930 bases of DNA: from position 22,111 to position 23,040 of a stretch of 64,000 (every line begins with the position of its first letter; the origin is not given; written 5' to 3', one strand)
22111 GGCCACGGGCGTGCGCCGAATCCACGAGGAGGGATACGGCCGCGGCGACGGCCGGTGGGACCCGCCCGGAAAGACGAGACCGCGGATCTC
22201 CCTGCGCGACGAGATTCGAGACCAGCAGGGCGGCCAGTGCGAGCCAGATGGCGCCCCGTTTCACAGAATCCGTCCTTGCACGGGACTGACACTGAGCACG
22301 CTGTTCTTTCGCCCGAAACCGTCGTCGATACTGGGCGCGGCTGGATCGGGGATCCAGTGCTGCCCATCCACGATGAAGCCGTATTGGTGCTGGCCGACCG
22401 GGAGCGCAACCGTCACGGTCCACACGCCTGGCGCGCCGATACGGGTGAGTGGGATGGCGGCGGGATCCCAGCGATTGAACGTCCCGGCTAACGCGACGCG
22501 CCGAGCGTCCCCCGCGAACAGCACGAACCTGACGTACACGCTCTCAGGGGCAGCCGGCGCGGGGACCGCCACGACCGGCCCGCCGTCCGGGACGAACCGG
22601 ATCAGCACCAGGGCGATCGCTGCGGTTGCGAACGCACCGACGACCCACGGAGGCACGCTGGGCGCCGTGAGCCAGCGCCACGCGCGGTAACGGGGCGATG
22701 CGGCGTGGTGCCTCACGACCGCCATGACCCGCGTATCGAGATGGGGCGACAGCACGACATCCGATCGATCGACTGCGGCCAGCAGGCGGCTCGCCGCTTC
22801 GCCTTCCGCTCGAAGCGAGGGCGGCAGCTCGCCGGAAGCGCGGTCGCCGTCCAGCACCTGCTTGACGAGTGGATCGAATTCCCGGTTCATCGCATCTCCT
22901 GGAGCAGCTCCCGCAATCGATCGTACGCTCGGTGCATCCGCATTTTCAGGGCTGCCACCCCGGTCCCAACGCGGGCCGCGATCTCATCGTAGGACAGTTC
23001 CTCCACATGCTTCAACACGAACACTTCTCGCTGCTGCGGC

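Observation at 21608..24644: ECF sigma module whose anti-sigma and a divergent barrel-like protein share a paralogous CBM48/E-set-like domain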

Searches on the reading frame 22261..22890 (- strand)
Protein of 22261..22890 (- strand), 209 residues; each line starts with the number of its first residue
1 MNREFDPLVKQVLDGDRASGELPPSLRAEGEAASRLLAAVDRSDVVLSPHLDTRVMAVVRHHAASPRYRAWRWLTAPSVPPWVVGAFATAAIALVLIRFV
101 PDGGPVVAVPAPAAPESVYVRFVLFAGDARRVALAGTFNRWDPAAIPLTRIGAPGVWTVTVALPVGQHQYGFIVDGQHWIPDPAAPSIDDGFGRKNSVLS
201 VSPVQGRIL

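Call 3: search_protein_families(library=pfam, proteins=[window:22261-22890:-], max_evalue=1)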
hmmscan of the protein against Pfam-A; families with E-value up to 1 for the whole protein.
window:22261-22890:- (209 aa): 3 families
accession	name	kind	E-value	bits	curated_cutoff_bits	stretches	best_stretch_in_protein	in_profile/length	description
PF16561.11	AMPK1_CBM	-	6.4e-14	52.4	26.8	1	125-203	7-81/85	Glycogen recognition site of AMP-activated protein kinase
PF02922.24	CBM_48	-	1.4e-10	41.7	22.4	1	118-178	11-72/83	Carbohydrate-binding module 48 (Isoamylase N-terminal domain)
PF22058.2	X25_BaPul_like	-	0.21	12.2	27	1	136-176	13-54/87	Pullulanase X25 domain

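Call 6: search_protein_families(library=ncbifam, proteins=[window:22261-22890:-], max_evalue=1)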
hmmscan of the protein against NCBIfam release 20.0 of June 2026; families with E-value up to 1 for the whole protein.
window:22261-22890:- (209 aa): 8 families
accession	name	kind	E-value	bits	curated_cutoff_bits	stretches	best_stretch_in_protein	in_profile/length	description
NF003811.1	PRK05402.1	equivalog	2.2e-06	26.5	741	1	120-177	31-88/619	1,4-alpha-glucan branching protein GlgB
NF009221.0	PRK12568.1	equivalog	6.2e-05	21.2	1270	1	119-162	154-196/745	1,4-alpha-glucan branching enzyme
NF008967.0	PRK12313.1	equivalog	7.6e-05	21.2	577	1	119-176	39-95/633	1,4-alpha-glucan branching protein GlgB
TIGR01515.1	branching_enzym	equivalog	0.00015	20.5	463.95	1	120-162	30-72/607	1,4-alpha-glucan branching enzyme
NF011294.0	PRK14706.1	equivalog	0.0055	15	1284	1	119-175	42-97/642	1,4-alpha-glucan branching enzyme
TIGR02402.1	trehalose_TreZ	equivalog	0.0059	15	538.8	1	121-198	2-74/545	malto-oligosyltrehalose trehalohydrolase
NF052375.1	antisigma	equivalog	0.0071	16.4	100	1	23-134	29-131/217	anti-sigma factor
NF011293.0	PRK14705.1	equivalog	0.016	12.7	2376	1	120-173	640-693/1224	1,4-alpha-glucan branching enzyme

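Call 8: find_homologous_proteins(query=window:22261-22890:-)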
Query window:22261-22890:- (209 aa): 594 proteins with E <= 0.001 among 5798 candidates; the best 120 are listed.
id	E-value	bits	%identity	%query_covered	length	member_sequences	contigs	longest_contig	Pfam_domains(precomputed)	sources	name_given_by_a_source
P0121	1.4e-132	458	100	100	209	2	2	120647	PF02922.25,PF16561.12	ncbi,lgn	-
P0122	1.1e-116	406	89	100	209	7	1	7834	PF02922.25,PF16561.12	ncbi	-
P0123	1.5e-116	406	89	100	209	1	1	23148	PF02922.25,PF16561.12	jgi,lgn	jgi:hypothetical protein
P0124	2.1e-114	399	89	100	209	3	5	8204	PF02922.25,PF16561.12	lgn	-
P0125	5.8e-113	394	86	100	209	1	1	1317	PF02922.25,PF16561.12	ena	-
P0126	4.7e-111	388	86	100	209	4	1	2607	PF02922.25,PF16561.12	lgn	-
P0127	1.3e-109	383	84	100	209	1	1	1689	PF02922.25,PF16561.12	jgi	-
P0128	7.7e-103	361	80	100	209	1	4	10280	PF02922.25,PF16561.12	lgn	-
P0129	3.5e-101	355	80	100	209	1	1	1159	PF02922.25,PF16561.12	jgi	-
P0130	2.9e-84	300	66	100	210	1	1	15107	PF02922.25,PF16561.12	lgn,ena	-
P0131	1.0e-83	298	66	100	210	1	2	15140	PF02922.25,PF16561.12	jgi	jgi:hypothetical protein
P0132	2.1e-82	294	66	100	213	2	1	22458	PF02922.25,PF16561.12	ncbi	-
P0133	5.0e-82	293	65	100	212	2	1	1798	PF02922.25,PF16561.12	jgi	jgi:hypothetical protein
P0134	2.2e-81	291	64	100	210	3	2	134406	PF02922.25,PF16561.12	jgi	jgi:Glycogen recognition site of AMP-activated protein kinase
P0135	5.4e-81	289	64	100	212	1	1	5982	PF02922.25,PF16561.12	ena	-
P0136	9.0e-81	289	65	100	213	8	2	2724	PF02922.25,PF16561.12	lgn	-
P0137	3.8e-80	287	64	100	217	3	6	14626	PF02922.25,PF16561.12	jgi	jgi:hypothetical protein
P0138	4.0e-80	287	66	100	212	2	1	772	PF02922.25,PF16561.12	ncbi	-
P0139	1.8e-79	284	62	100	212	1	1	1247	PF02922.25,PF16561.12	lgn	-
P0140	2.7e-79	284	67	100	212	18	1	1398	PF02922.25,PF16561.12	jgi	jgi:AMP-activated protein kinase-like protein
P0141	3.2e-79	284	64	100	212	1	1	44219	PF02922.25,PF16561.12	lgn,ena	-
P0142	9.2e-79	282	64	100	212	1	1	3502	PF02922.25,PF16561.12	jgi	jgi:AMP-activated protein kinase-like protein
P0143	4.1e-78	280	64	100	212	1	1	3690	PF02922.25,PF16561.12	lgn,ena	-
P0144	4.1e-78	280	62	100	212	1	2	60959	PF02922.25,PF16561.12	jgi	jgi:hypothetical protein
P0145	4.6e-78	280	61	100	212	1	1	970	PF02922.25,PF16561.12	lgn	-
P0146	5.1e-78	280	64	100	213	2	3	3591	PF02922.25,PF16561.12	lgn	-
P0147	1.9e-77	278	67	100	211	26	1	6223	PF02922.25,PF16561.12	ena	-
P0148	2.0e-77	278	61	100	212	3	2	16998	PF02922.25,PF16561.12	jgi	jgi:hypothetical protein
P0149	2.9e-77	277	64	100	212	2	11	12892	PF02922.25,PF16561.12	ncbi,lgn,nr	ncbi:MAG TPA: isoamylase early set domain-containing protein [Gemmatimonadales bacterium]|nr:isoamyl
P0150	4.5e-77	277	64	100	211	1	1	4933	PF02922.25,PF16561.12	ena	-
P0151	6.4e-77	276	64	100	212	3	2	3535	PF02922.25,PF16561.12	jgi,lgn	jgi:hypothetical protein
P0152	1.1e-76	275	64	100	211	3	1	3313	PF02922.25,PF16561.12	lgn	-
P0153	3.2e-76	274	62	100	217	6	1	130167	PF02922.25,PF16561.12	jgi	jgi:hypothetical protein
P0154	4.7e-76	273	62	100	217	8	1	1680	PF02922.25,PF16561.12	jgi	jgi:hypothetical protein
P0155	1.1e-75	272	61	100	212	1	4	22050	PF02922.25,PF16561.12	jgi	jgi:hypothetical protein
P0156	1.2e-75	272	64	96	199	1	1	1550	PF02922.25,PF16561.12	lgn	-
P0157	2.5e-75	271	60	100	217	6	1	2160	PF02922.25,PF16561.12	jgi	jgi:hypothetical protein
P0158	2.7e-75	271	62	97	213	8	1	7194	PF02922.25,PF16561.12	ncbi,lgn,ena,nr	ncbi:MAG TPA: isoamylase early set domain-containing protein [Gemmatimonadales bacterium]|nr:isoamyl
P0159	2.8e-75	271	61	100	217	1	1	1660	PF02922.25,PF16561.12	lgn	-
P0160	4.3e-75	270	62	100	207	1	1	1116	PF02922.25,PF16561.12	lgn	-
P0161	1.4e-74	268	62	100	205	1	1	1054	PF02922.25,PF16561.12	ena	-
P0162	1.4e-74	268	59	100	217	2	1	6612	PF02922.25,PF16561.12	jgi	-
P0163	1.5e-74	268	62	100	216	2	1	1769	PF02922.25,PF16561.12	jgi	-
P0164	2.0e-74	268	61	100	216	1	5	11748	PF02922.25,PF16561.12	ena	-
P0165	2.1e-74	268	59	100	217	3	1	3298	PF02922.25,PF16561.12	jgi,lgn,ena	-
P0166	4.4e-74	267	63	100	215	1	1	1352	PF02922.25,PF16561.12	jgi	jgi:hypothetical protein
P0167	5.9e-74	266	60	100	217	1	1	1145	PF02922.25,PF16561.12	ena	-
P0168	7.8e-74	266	60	100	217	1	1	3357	PF02922.25,PF16561.12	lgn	-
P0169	1.2e-73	265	59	100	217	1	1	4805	PF02922.25,PF16561.12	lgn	-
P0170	1.5e-73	265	58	100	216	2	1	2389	PF02922.25,PF16561.12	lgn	-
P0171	1.7e-73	265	58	100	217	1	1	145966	PF02922.25,PF16561.12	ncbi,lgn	-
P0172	2.4e-73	264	60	100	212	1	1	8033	PF02922.25,PF16561.12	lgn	-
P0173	2.4e-73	264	59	100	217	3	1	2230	PF02922.25,PF16561.12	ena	-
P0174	4.3e-73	264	59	100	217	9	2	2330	PF02922.25,PF16561.12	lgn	-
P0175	6.2e-73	263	59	100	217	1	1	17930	PF02922.25,PF16561.12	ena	-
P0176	6.6e-73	263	59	100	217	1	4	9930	PF02922.25,PF16561.12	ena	-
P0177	3.6e-72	261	59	100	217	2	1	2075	PF02922.25,PF16561.12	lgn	-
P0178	6.6e-72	260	59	100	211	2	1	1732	PF02922.25,PF16561.12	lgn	-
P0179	1.9e-71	258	59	99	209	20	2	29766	PF02922.25,PF16561.12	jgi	jgi:AMP-activated protein kinase-like protein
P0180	8.2e-71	256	59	100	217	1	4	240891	PF02922.25,PF16561.12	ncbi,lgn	-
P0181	1.8e-70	255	58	100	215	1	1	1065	PF02922.25,PF16561.12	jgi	jgi:hypothetical protein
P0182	4.2e-70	254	59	100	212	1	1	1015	PF02922.25,PF16561.12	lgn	-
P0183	1.3e-69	252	59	100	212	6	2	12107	PF02922.25,PF16561.12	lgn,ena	-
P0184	1.6e-69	252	58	100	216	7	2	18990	PF02922.25,PF16561.12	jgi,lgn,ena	jgi:hypothetical protein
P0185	1.6e-69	252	59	100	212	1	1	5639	PF02922.25,PF16561.12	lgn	-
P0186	3.5e-69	251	58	100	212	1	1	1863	PF02922.25,PF16561.12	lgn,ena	-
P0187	3.6e-69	251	60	100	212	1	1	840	PF02922.25,PF16561.12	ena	-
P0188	3.8e-69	251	61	100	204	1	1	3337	PF02922.25,PF16561.12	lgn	-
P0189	6.6e-69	250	58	100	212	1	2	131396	PF02922.25,PF16561.12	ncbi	-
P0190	7.9e-69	250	58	100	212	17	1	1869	PF02922.25,PF16561.12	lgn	-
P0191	8.2e-69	250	62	100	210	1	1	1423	PF02922.25,PF16561.12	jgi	jgi:Glycogen recognition site of AMP-activated protein kinase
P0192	9.8e-69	249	62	100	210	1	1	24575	PF02922.25,PF16561.12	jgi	jgi:Glycogen recognition site of AMP-activated protein kinase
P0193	1.4e-68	249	59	100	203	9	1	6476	PF02922.25,PF16561.12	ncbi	-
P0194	1.6e-68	249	60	100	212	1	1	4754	PF02922.25,PF16561.12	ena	-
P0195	2.2e-68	248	61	99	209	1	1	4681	PF02922.25,PF16561.12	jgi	jgi:Glycogen recognition site of AMP-activated protein kinase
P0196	2.3e-68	248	60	100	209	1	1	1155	PF02922.25,PF16561.12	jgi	-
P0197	3.8e-68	247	58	100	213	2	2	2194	PF02922.25,PF16561.12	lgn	-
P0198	4.3e-68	247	57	100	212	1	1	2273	PF02922.25,PF16561.12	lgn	-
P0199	4.5e-68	247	59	100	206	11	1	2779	PF02922.25,PF16561.12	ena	-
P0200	9.7e-68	246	62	95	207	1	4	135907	PF02922.25,PF16561.12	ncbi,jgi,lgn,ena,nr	ncbi:MAG TPA: isoamylase early set domain-containing protein [Gemmatimonadales bacterium]|nr:isoamyl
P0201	2.2e-67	245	60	100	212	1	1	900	PF02922.25,PF16561.12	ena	-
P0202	4.8e-67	244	59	100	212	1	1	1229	PF02922.25,PF16561.12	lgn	-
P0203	5.6e-67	244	58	100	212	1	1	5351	PF02922.25,PF16561.12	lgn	-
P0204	1.4e-66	242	59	100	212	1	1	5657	PF02922.25,PF16561.12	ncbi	-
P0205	1.4e-66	242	59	96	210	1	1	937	PF02922.25,PF16561.12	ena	-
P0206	1.5e-66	242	64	90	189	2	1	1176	PF02922.25,PF16561.12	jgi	jgi:hypothetical protein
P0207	2.4e-66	242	54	100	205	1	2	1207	PF02922.25,PF16561.12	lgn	-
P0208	4.6e-66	241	58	100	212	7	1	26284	PF02922.25,PF16561.12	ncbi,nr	ncbi:MAG TPA: isoamylase early set domain-containing protein [Gemmatimonadales bacterium]|nr:isoamyl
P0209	5.1e-66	241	56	99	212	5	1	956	PF02922.25,PF16561.12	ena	-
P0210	5.7e-66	240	58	100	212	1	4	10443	PF02922.25,PF16561.12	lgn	-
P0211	5.8e-66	240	65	90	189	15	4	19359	PF02922.25,PF16561.12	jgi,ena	jgi:hypothetical protein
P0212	5.8e-66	240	58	100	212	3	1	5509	PF02922.25,PF16561.12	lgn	-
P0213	6.4e-66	240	58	100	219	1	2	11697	PF02922.25,PF16561.12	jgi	jgi:Glycogen recognition site of AMP-activated protein kinase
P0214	1.0e-65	240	58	100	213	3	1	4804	PF02922.25,PF16561.12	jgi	jgi:AMP-activated protein kinase-like protein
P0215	2.1e-65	239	57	100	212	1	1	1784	PF02922.25,PF16561.12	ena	-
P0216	3.0e-65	238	57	100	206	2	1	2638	PF02922.25,PF16561.12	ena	-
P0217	3.0e-65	238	57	100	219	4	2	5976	PF02922.25,PF16561.12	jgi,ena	jgi:hypothetical protein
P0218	3.9e-65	238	57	100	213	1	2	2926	PF02922.25,PF16561.12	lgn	-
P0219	4.0e-65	238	57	100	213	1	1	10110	PF02922.25,PF16561.12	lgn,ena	-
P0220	4.2e-65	238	57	97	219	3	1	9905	PF02922.25,PF16561.12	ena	-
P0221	4.9e-65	237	57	100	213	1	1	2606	PF02922.25,PF16561.12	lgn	-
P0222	5.1e-65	237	60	100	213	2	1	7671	PF02922.25,PF16561.12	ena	-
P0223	5.1e-65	237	59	100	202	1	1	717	PF02922.25,PF16561.12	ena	-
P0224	5.5e-65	237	57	100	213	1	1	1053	PF02922.25,PF16561.12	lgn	-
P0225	8.5e-65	237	58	100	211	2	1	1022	PF02922.25,PF16561.12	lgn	-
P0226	9.0e-65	236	56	100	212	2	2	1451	PF02922.25,PF16561.12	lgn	-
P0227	9.6e-65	236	56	100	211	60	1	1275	PF02922.25,PF16561.12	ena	-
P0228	1.1e-64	236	60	100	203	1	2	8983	PF02922.25,PF16561.12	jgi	jgi:AMP-activated protein kinase-like protein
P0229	1.1e-64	236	56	100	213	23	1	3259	PF02922.25,PF16561.12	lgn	-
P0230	1.2e-64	236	58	100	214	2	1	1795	PF02922.25,PF16561.12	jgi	-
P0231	1.3e-64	236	59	100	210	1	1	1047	PF02922.25,PF16561.12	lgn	-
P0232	1.5e-64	236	56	100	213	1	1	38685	PF02922.25,PF16561.12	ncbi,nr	ncbi:MAG TPA: isoamylase early set domain-containing protein [Gemmatimonadales bacterium]|nr:isoamyl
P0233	2.0e-64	235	64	90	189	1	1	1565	PF02922.25,PF16561.12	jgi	jgi:hypothetical protein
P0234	2.4e-64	235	56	100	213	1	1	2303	PF02922.25,PF16561.12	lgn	-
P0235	3.5e-64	234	55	100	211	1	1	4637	PF02922.25,PF16561.12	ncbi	-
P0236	5.3e-64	234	57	99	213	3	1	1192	PF02922.25,PF16561.12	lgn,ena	-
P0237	6.6e-64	234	57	100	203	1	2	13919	PF02922.25,PF16561.12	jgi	jgi:AMP-activated protein kinase-like protein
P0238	7.6e-64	233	56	100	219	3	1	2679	PF02922.25,PF16561.12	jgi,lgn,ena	-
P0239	7.6e-64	233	63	90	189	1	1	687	PF02922.25,PF16561.12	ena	-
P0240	8.1e-64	233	58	97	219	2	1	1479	PF02922.25,PF16561.12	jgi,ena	-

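Call 32: search_solved_structures(query=window:22261-22890:-, max_evalue=0.01, show_alignments=3)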
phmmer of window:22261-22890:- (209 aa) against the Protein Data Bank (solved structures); distinct sequences matched with E-value up to 0.01: 19.
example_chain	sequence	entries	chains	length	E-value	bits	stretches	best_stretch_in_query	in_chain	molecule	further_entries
1z0m_A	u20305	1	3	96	4.6e-11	46.1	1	122-203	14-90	5'-AMP-activated protein kinase, beta-1 subunit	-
1z0n_A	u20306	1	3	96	8.6e-11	45.2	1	122-203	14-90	5'-AMP-activated protein kinase, beta-1 subunit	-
4yef_A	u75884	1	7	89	1.5e-10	44.4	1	124-201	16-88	5'-AMP-activated protein kinase subunit beta-1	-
6e4t_B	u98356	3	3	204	3e-10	43.5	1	122-203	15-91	5'-AMP-activated protein kinase subunit beta-1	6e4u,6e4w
4qfg_B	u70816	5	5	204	4.9e-10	42.8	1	122-203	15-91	5'-AMP-activated protein kinase subunit beta-1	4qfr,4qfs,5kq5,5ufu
5t5t_B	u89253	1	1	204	5.6e-10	42.6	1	122-203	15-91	5'-AMP-activated protein kinase subunit beta-1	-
6c9f_B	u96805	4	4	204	5.8e-10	42.5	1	122-203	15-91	5'-AMP-activated protein kinase subunit beta-1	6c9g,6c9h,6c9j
4zhx_B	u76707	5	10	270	6.2e-10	42.4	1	122-202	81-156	5'-AMP-activated protein kinase subunit beta-1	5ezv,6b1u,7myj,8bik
4cfe_B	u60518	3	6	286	7e-10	42.3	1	122-202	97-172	5'-AMP-ACTIVATED PROTEIN KINASE SUBUNIT BETA-1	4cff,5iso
2f15_A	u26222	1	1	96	2.7e-09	40.3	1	125-202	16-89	5'-AMP-activated protein kinase, beta-2 subunit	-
4y0g_A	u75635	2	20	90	3.2e-09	40.1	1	125-201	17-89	5'-AMP-activated protein kinase subunit beta-2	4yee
2lu3_A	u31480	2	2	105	3.4e-09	40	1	125-202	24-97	5'-AMP-activated protein kinase subunit beta-2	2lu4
7jhg_B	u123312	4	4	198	1.5e-08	37.9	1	128-202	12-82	5'-AMP-activated protein kinase subunit beta-2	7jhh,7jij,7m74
4rer_B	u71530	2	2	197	1.6e-08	37.8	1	128-202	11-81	5'-AMP-activated protein kinase subunit beta-2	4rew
6b2e_B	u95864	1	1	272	2.3e-08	37.3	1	126-202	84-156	5'-AMP-activated protein kinase subunit beta-2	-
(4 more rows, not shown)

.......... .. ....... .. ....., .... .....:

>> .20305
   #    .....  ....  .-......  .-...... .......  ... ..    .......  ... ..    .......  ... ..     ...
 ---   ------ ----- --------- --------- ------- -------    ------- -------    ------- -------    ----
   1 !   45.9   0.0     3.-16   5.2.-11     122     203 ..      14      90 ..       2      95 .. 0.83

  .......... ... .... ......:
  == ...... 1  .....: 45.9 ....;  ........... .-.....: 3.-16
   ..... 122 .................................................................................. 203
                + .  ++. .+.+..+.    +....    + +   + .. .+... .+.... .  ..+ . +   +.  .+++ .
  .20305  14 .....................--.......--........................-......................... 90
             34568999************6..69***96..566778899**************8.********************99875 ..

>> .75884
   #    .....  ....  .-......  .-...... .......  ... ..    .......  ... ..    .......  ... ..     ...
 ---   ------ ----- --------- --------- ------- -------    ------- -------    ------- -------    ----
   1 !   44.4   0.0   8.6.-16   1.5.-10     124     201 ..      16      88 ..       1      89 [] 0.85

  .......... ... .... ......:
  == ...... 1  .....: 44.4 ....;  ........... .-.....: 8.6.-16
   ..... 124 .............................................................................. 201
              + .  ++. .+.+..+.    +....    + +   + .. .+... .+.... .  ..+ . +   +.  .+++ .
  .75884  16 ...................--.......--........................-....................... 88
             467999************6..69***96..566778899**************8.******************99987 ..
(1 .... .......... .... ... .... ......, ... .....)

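Call 54: search_solved_structures(query=A4, max_evalue=10)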
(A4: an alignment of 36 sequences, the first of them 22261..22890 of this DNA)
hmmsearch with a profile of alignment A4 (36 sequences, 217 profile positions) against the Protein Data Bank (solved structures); distinct sequences matched with E-value up to 10: 60.
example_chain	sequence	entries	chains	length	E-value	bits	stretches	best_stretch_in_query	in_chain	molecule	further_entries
1z0m_A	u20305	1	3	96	4.5e-13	52.6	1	136-213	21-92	5'-AMP-activated protein kinase, beta-1 subunit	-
1z0n_A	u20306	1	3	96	6.3e-13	52.1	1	136-213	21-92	5'-AMP-activated protein kinase, beta-1 subunit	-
2f15_A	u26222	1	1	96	1.3e-12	51.1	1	137-213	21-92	5'-AMP-activated protein kinase, beta-2 subunit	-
2lu3_A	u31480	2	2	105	1.4e-12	51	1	136-213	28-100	5'-AMP-activated protein kinase subunit beta-2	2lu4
4yef_A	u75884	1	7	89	2.3e-12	50.3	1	137-209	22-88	5'-AMP-activated protein kinase subunit beta-1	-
6e4t_B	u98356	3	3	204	3e-12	49.9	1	137-213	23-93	5'-AMP-activated protein kinase subunit beta-1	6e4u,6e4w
4qfg_B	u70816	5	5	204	3.3e-12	49.8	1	137-213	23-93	5'-AMP-activated protein kinase subunit beta-1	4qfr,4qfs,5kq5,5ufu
5t5t_B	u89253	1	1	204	4.8e-12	49.3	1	137-213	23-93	5'-AMP-activated protein kinase subunit beta-1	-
6c9f_B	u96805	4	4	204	4.9e-12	49.2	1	137-213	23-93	5'-AMP-activated protein kinase subunit beta-1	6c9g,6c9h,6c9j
4y0g_A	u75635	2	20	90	6.1e-12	48.9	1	137-209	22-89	5'-AMP-activated protein kinase subunit beta-2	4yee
4zhx_B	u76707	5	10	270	7.1e-12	48.7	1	137-213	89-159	5'-AMP-activated protein kinase subunit beta-1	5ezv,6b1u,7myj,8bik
4cfe_B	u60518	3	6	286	7.9e-12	48.6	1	137-213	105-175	5'-AMP-ACTIVATED PROTEIN KINASE SUBUNIT BETA-1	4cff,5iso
7jhg_B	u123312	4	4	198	8.3e-12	48.5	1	137-213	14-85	5'-AMP-activated protein kinase subunit beta-2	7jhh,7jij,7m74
4rer_B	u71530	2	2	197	8.3e-12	48.5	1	137-213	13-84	5'-AMP-activated protein kinase subunit beta-2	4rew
6b2e_B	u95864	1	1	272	1.2e-11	47.9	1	136-213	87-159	5'-AMP-activated protein kinase subunit beta-2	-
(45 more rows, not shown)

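Call 68: find_related_loci(query=A4, collection=metagenome_contigs, flank=8000)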
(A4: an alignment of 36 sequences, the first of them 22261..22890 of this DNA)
Query A4 (209 aa) in metagenome_contigs; peptide patterns used: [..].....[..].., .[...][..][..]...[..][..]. (x = any residue, [..] = any of these).
600 stretches matched a pattern (row limit reached: there are more); 527 encode a relative of the query (tblastn E <= 1e-3); the best 80 are kept; 80 distinct loci.
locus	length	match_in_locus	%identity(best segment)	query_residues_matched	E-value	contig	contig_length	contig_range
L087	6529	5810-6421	59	2-209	3e-70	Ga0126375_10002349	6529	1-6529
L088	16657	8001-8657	58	1-209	1e-67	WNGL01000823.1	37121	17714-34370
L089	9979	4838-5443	62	1-209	6e-67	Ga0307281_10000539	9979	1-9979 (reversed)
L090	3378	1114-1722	59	1-209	2e-65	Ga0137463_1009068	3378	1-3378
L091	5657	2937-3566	59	2-209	2e-65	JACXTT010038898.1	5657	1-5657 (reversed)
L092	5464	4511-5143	56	1-202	1e-64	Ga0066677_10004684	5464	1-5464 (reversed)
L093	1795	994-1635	58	1-209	8e-67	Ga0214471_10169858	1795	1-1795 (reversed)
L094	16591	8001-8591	62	5-202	4e-64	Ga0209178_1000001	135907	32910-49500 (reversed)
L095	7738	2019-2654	57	1-202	2e-63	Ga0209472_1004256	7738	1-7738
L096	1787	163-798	56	1-209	1e-64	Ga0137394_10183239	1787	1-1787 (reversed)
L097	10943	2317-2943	59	3-202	2e-62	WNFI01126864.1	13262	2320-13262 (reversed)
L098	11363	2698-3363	55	1-209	2e-62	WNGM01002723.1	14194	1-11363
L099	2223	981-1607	59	3-202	3e-63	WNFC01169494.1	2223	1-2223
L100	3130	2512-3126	56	5-202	3e-62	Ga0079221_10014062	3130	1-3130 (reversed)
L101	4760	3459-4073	56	5-202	4e-62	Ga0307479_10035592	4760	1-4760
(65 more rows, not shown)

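Call 89: find_encoding_contigs(protein=P0123, flank=4000, max_places=2)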
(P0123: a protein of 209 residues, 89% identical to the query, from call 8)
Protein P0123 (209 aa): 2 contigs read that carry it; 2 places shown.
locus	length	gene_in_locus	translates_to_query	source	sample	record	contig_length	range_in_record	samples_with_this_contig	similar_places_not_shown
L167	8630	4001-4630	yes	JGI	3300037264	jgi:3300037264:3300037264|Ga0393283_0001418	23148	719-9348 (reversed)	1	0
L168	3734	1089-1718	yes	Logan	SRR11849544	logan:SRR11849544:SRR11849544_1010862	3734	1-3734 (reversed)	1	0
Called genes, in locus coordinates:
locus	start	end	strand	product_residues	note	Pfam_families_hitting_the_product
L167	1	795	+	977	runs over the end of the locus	PF13620:CarboxypepD_reg, PF13715:CarbopepD_reg_2, PF07715:Plug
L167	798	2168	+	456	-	PF07980:SusD_RagB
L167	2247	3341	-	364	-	PF16561:AMPK1_CBM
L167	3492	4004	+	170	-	PF04542:Sigma70_r2, PF08281:Sigma70_r4_2, PF04545:Sigma70_r4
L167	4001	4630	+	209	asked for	PF02922:CBM_48, PF16561:AMPK1_CBM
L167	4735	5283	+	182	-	-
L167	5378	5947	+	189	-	PF14321:DUF4382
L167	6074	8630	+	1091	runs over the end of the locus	?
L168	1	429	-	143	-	?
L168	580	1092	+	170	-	PF04542:Sigma70_r2, PF08281:Sigma70_r4_2, PF04545:Sigma70_r4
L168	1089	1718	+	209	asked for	PF02922:CBM_48, PF16561:AMPK1_CBM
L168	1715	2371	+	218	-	-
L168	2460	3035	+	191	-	PF14321:DUF4382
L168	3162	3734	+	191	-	?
